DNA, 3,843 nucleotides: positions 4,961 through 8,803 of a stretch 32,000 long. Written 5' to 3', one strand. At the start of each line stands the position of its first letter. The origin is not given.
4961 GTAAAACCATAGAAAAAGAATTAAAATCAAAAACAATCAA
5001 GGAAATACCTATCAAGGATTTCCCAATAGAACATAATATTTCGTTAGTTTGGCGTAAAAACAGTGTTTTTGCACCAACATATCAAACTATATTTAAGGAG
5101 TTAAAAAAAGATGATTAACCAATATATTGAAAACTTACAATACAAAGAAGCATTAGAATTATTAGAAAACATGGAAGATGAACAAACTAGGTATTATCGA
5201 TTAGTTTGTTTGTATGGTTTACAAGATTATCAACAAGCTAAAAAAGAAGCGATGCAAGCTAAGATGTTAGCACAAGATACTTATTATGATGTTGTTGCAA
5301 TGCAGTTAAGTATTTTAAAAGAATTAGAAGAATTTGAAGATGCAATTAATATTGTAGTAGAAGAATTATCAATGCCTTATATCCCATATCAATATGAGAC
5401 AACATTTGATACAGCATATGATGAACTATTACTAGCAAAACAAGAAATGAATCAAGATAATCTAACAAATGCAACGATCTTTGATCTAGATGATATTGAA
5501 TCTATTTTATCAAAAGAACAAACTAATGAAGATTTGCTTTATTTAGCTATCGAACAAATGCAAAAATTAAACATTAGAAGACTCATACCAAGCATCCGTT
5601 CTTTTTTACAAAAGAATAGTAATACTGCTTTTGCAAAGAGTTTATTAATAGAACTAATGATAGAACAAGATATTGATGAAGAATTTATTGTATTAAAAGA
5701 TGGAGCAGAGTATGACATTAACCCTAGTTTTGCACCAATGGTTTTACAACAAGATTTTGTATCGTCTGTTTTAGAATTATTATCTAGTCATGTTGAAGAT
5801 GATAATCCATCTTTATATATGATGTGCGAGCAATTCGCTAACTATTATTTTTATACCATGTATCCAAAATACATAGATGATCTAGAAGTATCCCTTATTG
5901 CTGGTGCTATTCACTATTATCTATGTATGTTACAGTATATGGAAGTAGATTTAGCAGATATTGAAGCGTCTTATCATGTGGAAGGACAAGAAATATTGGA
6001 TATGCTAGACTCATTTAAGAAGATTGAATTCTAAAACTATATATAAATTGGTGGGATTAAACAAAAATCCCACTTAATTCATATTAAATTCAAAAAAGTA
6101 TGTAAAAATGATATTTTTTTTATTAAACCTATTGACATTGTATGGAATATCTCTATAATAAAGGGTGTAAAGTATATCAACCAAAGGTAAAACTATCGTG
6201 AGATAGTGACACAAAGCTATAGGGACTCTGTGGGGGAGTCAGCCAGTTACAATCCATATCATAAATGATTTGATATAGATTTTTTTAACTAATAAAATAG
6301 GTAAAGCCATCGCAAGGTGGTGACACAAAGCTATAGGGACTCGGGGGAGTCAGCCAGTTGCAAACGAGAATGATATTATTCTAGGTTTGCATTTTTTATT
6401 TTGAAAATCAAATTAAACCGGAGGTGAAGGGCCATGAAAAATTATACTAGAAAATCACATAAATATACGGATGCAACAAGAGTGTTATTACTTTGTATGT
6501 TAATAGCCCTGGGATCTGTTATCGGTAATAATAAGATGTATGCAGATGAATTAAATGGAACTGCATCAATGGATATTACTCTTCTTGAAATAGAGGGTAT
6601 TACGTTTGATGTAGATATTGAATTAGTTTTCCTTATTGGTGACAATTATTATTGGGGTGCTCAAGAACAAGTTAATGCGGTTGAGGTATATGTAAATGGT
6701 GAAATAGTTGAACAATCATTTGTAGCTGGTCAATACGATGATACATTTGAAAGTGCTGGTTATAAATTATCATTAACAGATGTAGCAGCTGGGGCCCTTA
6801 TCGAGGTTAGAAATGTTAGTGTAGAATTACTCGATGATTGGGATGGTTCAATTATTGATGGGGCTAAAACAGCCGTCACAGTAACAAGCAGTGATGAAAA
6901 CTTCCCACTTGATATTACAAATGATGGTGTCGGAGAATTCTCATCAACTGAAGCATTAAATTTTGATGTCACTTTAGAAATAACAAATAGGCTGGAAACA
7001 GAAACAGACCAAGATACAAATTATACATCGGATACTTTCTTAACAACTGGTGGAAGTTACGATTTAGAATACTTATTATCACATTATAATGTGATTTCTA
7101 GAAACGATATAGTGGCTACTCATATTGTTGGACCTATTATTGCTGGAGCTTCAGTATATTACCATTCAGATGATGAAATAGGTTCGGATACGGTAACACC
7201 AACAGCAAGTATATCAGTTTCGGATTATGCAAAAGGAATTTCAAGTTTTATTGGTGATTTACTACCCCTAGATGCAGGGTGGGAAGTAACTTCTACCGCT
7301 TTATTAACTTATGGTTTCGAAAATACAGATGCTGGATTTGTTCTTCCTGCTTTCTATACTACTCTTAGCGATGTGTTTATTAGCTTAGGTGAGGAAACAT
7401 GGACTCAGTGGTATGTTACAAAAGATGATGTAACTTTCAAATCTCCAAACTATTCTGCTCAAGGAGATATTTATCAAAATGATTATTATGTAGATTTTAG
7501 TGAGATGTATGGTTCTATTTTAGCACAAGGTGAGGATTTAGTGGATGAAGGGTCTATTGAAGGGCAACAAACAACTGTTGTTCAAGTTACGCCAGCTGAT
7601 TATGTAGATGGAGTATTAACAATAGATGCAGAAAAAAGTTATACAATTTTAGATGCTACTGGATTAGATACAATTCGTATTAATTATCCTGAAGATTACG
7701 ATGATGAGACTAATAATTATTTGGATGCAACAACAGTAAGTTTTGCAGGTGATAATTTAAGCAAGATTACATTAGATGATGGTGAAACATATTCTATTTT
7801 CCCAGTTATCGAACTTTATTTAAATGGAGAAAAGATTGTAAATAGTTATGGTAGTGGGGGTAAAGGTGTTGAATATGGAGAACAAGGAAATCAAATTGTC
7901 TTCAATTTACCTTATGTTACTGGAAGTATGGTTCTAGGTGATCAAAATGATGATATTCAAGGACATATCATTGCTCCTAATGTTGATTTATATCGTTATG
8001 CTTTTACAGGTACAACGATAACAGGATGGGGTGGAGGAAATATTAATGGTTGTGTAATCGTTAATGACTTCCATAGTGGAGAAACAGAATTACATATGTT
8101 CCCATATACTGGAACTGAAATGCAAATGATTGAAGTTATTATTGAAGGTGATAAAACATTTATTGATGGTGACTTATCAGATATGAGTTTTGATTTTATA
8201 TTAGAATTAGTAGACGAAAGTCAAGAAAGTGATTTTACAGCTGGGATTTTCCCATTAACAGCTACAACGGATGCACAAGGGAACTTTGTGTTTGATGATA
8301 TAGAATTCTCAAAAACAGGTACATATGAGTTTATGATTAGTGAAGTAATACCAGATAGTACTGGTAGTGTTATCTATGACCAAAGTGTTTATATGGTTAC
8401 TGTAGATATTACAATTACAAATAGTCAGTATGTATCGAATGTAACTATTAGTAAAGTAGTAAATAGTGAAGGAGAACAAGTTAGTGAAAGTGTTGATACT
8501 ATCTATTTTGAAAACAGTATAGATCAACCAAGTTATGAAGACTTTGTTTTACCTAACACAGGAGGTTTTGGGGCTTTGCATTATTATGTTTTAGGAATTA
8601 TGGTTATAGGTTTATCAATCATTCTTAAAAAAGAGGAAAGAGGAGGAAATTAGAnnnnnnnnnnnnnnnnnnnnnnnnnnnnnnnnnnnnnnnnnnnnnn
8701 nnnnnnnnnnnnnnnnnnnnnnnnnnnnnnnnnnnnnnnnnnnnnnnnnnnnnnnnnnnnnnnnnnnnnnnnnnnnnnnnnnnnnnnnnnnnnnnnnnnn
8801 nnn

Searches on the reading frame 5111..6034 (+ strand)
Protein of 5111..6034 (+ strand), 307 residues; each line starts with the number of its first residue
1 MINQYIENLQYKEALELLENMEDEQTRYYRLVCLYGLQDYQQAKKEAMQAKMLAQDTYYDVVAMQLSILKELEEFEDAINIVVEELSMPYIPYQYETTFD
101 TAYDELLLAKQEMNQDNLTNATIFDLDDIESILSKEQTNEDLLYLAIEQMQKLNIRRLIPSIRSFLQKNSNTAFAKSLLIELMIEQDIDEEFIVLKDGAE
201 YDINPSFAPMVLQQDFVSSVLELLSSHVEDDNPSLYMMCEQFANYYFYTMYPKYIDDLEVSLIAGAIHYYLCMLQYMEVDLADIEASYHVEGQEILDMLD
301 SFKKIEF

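Call 7: search_protein_families(library=pfam, proteins=[window:5111-6034:+])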
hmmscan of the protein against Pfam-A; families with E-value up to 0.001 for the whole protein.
window:5111-6034:+ (307 aa): 1 family
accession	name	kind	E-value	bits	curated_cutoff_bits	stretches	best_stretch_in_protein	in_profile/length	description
PF11428.13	DUF3196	-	6.8e-06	26.3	28.2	1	43-271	7-236/264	Protein of unknown function (DUF3196)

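Call 41: find_homologous_proteins(query=window:5111-6034:+)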
Query window:5111-6034:+ (307 aa): 281 proteins with E <= 0.001 among 1595 candidates; the best 120 are listed.
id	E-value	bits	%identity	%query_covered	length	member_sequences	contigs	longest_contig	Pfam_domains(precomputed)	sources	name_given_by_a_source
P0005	2.2e-189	646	100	100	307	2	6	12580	PF11428.14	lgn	-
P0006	1.8e-149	515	77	100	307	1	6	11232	-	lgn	-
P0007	4.0e-121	422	64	100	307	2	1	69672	-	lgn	-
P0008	9.1e-120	418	63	100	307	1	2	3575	-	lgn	-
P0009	7.2e-118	411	63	100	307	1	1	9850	-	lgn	-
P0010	4.6e-115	402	63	100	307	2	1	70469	PF11428.14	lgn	-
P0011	1.7e-114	400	62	100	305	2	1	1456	-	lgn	-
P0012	3.0e-112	393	61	100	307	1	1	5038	PF11428.14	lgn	-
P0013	5.0e-112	392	62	95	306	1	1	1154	-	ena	-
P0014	1.0e-111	391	59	100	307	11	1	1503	PF11428.14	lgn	-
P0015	1.3e-110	388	59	100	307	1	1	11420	-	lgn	-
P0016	1.2e-109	385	59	100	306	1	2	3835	-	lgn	-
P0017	1.4e-109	384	60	95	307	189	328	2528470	-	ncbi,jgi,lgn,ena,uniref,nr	ncbi:hypothetical protein NQ543_07525 [Thomasclavelia spiroformis DSM 1552]|jgi:hypothetical protein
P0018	4.3e-109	383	58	100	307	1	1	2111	-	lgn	-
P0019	4.6e-109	383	59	100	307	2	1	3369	-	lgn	-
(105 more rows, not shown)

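Call 42: find_encoding_contigs(protein=P0005, flank=10000, max_places=4)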
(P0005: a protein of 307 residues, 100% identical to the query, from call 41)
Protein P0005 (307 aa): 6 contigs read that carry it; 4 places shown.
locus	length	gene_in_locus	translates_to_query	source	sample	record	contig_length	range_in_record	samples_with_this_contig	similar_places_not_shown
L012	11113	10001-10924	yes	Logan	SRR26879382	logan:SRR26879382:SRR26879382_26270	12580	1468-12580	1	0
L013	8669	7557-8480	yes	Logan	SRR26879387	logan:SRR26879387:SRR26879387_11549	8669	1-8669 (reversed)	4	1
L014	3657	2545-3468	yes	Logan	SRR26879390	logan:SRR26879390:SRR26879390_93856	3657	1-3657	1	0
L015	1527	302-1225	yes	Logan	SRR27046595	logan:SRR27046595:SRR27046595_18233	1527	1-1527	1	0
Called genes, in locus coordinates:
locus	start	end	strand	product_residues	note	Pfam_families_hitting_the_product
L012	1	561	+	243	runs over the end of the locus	PF13350:Y_phosphatase3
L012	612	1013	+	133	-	-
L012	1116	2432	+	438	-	PF00860:Xan_ur_permease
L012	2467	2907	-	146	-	PF03073:TspO_MBR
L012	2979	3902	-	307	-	PF02129:Peptidase_S15 (weak), PF12146:Hydrolase_4, PF00561:Abhydrolase_1, PF12697:Abhydrolase_6 (weak), PF00326:Peptidase_S9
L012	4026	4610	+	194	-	PF13189:Cytidylate_kin2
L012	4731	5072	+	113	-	PF12844:HTH_19, PF13560:HTH_31 (weak), PF01381:HTH_3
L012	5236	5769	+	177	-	PF04397:LytTR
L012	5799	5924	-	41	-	-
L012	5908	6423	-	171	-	PF04647:AgrB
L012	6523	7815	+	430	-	PF02518:HATPase_c (weak), PF14501:HATPase_c_5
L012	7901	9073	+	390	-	PF12832:MFS_1_like, PF07690:MFS_1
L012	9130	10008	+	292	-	PF00126:HTH_1, PF03466:LysR_substrate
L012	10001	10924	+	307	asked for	PF11428:DUF3196 (weak)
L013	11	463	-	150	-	PF03073:TspO_MBR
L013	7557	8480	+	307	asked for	PF11428:DUF3196 (weak)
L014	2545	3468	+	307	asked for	PF11428:DUF3196 (weak)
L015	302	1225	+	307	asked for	PF11428:DUF3196 (weak)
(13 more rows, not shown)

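Call 43: find_encoding_contigs(protein=P0007, flank=10000, max_places=2)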
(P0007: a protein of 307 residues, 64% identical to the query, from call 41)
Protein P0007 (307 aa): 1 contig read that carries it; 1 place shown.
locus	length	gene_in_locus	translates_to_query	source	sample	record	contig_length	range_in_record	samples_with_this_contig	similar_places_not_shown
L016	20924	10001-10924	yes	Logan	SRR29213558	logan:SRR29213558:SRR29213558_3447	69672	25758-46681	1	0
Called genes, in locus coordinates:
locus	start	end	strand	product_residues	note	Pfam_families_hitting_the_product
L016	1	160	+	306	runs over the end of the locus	PF10646:Germane (weak)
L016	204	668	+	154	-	PF00149:Metallophos (faint), PF12850:Metallophos_2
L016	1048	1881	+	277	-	PF02811:PHP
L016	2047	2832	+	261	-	PF02811:PHP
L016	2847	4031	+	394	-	PF03825:Nuc_H_symport (weak), PF07690:MFS_1 (weak), PF12832:MFS_1_like, PF07690:MFS_1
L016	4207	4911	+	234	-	PF00072:Response_reg, PF04397:LytTR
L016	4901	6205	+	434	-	PF02518:HATPase_c (faint), PF14501:HATPase_c_5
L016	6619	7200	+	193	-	PF12844:HTH_19, PF13560:HTH_31 (weak), PF01381:HTH_3, PF13443:HTH_26 (weak)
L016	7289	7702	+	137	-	-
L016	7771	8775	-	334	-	PF03601:Cons_hypoth698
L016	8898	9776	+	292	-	PF00126:HTH_1, PF03466:LysR_substrate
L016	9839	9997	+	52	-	-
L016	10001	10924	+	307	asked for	-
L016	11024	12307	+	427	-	PF05697:Trigger_N, PF00254:FKBP_C, PF05698:Trigger_C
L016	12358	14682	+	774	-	PF02190:LON_substr_bdg, PF07724:AAA_2 (faint), PF08298:AAA_PrkA (weak), PF00004:AAA, PF07728:AAA_5, PF22667:Lon_lid, PF05362:Lon_C, PF13541:ChlI, +2 more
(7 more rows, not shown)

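Call 44: find_encoding_contigs(protein=P0010, flank=10000, max_places=2)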
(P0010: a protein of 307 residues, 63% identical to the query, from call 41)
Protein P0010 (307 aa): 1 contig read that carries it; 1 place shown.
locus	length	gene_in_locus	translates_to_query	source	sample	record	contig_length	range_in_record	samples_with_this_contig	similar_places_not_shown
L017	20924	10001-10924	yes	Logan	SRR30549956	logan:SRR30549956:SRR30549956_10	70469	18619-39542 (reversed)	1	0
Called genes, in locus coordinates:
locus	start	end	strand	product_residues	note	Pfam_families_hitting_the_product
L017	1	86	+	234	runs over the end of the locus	PF00072:Response_reg, PF04397:LytTR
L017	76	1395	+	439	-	PF02518:HATPase_c (weak), PF14501:HATPase_c_5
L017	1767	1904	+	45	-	-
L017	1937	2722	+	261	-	PF02811:PHP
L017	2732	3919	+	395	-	PF01306:LacY_symp, PF12832:MFS_1_like, PF07690:MFS_1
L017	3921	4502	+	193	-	PF12464:Mac, PF00132:Hexapep, PF14602:Hexapep_2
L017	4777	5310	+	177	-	PF01872:RibD_C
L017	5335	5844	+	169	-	PF13302:Acetyltransf_3, PF13420:Acetyltransf_4, PF00583:Acetyltransf_1, PF13523:Acetyltransf_8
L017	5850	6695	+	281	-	PF00892:EamA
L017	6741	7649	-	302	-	PF12833:HTH_18, PF00165:HTH_AraC (weak), PF06445:GyrI-like (weak), PF14526:Cass2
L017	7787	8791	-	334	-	PF03601:Cons_hypoth698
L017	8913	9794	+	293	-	PF00126:HTH_1, PF03466:LysR_substrate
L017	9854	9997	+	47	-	-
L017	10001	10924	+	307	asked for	PF11428:DUF3196 (weak)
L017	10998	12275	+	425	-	PF05697:Trigger_N, PF00254:FKBP_C, PF05698:Trigger_C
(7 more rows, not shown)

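Call 45: find_encoding_contigs(protein=P0006, flank=10000, max_places=4)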
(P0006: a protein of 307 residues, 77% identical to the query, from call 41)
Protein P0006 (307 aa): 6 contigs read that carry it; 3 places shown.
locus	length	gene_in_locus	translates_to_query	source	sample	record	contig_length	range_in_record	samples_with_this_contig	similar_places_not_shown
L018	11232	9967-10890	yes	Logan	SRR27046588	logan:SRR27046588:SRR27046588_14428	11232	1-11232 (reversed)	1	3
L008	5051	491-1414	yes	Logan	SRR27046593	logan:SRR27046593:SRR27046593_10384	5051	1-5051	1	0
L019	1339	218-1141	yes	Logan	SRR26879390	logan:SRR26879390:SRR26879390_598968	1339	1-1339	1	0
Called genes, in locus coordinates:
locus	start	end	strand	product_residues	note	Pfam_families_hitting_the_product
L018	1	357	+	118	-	?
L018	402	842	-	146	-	PF03073:TspO_MBR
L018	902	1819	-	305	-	PF02129:Peptidase_S15 (weak), PF12146:Hydrolase_4, PF00561:Abhydrolase_1, PF00326:Peptidase_S9 (weak), PF03959:FSH1 (weak)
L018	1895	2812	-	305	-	PF02129:Peptidase_S15, PF12146:Hydrolase_4, PF00561:Abhydrolase_1, PF00326:Peptidase_S9 (weak)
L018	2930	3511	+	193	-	PF13189:Cytidylate_kin2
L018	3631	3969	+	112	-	PF12844:HTH_19, PF13560:HTH_31 (weak), PF01381:HTH_3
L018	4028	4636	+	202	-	PF04397:LytTR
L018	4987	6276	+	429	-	PF14689:SPOB_a (faint), PF02518:HATPase_c (weak), PF14501:HATPase_c_5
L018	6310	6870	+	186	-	-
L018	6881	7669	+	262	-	PF02811:PHP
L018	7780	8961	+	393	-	PF12832:MFS_1_like, PF07690:MFS_1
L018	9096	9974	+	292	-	PF00126:HTH_1, PF03466:LysR_substrate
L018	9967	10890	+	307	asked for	-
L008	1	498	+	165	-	?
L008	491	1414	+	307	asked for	-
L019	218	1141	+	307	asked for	-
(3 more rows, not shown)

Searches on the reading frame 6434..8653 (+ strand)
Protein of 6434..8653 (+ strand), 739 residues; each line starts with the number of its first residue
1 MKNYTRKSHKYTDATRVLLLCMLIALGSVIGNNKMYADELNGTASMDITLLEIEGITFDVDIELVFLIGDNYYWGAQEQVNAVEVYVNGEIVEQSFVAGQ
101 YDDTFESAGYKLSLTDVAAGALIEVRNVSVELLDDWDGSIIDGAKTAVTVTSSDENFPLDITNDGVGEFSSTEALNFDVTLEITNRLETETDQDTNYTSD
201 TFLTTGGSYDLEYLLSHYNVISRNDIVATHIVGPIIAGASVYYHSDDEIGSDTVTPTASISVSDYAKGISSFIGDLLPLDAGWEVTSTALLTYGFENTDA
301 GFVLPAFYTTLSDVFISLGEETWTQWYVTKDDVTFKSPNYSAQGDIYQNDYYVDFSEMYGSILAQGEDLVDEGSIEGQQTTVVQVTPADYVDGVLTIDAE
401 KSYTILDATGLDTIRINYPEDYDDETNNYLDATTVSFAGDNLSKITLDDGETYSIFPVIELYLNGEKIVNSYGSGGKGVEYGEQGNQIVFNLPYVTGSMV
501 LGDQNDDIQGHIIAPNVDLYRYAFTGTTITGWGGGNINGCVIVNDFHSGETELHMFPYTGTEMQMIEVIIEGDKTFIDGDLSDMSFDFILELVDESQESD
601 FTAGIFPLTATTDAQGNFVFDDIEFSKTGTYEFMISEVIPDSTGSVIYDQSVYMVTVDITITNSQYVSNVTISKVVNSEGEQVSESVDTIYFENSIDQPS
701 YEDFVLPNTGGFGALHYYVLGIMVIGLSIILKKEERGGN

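Call 7: search_protein_families(library=pfam, proteins=[window:6434-8653:+])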
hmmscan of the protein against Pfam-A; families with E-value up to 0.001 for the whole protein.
window:6434-8653:+ (739 aa): 1 family
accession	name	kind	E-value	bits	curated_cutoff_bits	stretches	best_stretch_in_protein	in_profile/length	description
PF12892.13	FctA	-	7.4e-10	40.1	22.1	1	572-695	3-118/120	Spy0128-like isopeptide containing domain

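Call 14: find_homologous_proteins(query=window:6434-8653:+)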
Query window:6434-8653:+ (739 aa): 4 proteins with E <= 0.001 among 8000 candidates.
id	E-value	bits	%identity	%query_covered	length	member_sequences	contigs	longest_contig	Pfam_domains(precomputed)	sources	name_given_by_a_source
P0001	0.0e+0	1559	96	100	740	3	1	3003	PF12892.14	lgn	-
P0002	6.0e-175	602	46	100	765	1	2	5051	PF12892.14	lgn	-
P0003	1.4e-64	237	32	74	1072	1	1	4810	PF12892.14,PF17802.8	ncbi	-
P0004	5.9e-58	215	32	87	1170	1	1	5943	PF12892.14,PF17802.8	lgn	-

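Call 16: find_encoding_contigs(protein=P0001, flank=10000)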
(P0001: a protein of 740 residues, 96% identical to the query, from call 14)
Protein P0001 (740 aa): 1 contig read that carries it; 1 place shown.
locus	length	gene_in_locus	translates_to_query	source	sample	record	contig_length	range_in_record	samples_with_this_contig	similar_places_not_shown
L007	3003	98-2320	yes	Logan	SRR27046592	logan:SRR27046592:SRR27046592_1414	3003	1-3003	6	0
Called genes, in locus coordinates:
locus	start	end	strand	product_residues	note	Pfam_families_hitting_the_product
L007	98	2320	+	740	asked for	PF12892:FctA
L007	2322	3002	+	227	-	?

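Call 17: find_encoding_contigs(protein=P0002, flank=10000)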
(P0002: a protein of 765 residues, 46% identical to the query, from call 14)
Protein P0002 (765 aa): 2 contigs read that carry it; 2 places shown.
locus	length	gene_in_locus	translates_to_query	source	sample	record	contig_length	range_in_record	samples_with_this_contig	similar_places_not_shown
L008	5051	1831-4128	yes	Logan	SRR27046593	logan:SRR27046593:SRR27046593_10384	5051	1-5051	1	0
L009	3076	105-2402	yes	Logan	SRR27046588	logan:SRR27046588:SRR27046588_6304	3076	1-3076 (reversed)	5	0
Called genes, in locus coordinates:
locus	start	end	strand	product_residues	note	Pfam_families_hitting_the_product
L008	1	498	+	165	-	?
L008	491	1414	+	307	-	-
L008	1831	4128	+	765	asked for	PF12892:FctA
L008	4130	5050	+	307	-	?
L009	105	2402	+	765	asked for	PF12892:FctA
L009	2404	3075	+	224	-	?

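Call 18: find_encoding_contigs(protein=window:6434-8653:+, flank=10000)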
Protein window:6434-8653:+ (739 aa): no gene with exactly this product is on record in the collection.
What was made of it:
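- Tried and rejected: Exact look-up of the window's tip pilin (call 18): not on record.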

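Call 24: find_encoding_contigs(protein=P0003, flank=10000)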
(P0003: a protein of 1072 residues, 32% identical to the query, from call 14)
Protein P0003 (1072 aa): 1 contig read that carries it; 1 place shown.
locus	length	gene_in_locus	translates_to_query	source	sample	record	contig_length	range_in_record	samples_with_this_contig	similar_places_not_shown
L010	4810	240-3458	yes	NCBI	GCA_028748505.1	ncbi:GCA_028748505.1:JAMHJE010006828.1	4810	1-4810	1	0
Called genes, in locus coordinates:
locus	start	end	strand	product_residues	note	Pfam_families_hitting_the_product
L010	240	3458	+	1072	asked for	PF12892:FctA, PF17802:SpaA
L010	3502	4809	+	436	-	?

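Call 25: find_encoding_contigs(protein=P0004, flank=10000)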
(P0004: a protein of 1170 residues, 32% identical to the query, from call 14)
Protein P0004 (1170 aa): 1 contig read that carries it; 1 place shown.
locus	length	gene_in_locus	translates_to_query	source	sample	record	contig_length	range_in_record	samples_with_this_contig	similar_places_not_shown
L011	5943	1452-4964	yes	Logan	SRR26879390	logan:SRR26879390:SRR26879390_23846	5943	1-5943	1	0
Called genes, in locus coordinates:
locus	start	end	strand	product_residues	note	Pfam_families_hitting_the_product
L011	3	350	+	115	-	?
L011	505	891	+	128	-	PF02579:Nitro_FeMo-Co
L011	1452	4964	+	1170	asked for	PF12892:FctA (weak), PF17802:SpaA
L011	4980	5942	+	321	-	?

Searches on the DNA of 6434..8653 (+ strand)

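Call 19: search_rna_families(sources=[L001, L002, L003, L004, L005, L006, L007, L008, L009], threshold=gathering)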
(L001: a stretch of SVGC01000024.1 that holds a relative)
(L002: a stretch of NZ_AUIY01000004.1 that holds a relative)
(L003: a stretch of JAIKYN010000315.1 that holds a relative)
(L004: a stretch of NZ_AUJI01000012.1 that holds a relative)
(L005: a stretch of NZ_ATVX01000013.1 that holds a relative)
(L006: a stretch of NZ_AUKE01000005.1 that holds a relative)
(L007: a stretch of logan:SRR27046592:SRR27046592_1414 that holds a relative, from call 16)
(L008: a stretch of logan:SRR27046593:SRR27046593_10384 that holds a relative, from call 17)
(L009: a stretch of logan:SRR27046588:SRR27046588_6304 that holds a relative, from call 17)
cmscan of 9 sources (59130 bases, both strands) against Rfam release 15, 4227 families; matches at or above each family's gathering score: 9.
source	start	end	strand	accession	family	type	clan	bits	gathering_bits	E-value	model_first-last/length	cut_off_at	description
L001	5591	5668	-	RF01051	c-di-GMP-I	Cis-reg; riboswitch;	CL00126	59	35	5.1e-09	1-87/87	no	c-di-GMP-I riboswitch aptamer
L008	1566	1642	+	RF01051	c-di-GMP-I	Cis-reg; riboswitch;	CL00126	55.1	35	4.4e-08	1-87/87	no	c-di-GMP-I riboswitch aptamer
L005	6270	6345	+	RF01051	c-di-GMP-I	Cis-reg; riboswitch;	CL00126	53.4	35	1.2e-07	1-87/87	no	c-di-GMP-I riboswitch aptamer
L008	1680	1755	+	RF01051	c-di-GMP-I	Cis-reg; riboswitch;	CL00126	52.3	35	2.1e-07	1-87/87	no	c-di-GMP-I riboswitch aptamer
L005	5356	5431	+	RF01051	c-di-GMP-I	Cis-reg; riboswitch;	CL00126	51.7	35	3.1e-07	1-87/87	no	c-di-GMP-I riboswitch aptamer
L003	2116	2191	+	RF01051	c-di-GMP-I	Cis-reg; riboswitch;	CL00126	51.5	35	3.4e-07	1-87/87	no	c-di-GMP-I riboswitch aptamer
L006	2865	2939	-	RF01051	c-di-GMP-I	Cis-reg; riboswitch;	CL00126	48.6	35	1.8e-06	1-87/87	no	c-di-GMP-I riboswitch aptamer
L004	1714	1788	+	RF01051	c-di-GMP-I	Cis-reg; riboswitch;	CL00126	44.1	35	2.2e-05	1-87/87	no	c-di-GMP-I riboswitch aptamer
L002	1621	1695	+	RF01051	c-di-GMP-I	Cis-reg; riboswitch;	CL00126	43.3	35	3.5e-05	1-87/87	no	c-di-GMP-I riboswitch aptamer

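Call 26: search_rna_families(sources=[L010, L011], threshold=gathering)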
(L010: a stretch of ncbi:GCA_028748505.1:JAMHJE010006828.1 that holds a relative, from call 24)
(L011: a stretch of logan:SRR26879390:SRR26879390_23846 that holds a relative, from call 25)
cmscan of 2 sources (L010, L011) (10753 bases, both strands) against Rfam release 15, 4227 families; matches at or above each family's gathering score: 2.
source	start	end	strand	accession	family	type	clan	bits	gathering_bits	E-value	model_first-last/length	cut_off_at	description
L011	1123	1201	+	RF01051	c-di-GMP-I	Cis-reg; riboswitch;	CL00126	56.9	35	3e-09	1-87/87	no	c-di-GMP-I riboswitch aptamer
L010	24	100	+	RF01051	c-di-GMP-I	Cis-reg; riboswitch;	CL00126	52.8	35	3e-08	1-87/87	no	c-di-GMP-I riboswitch aptamer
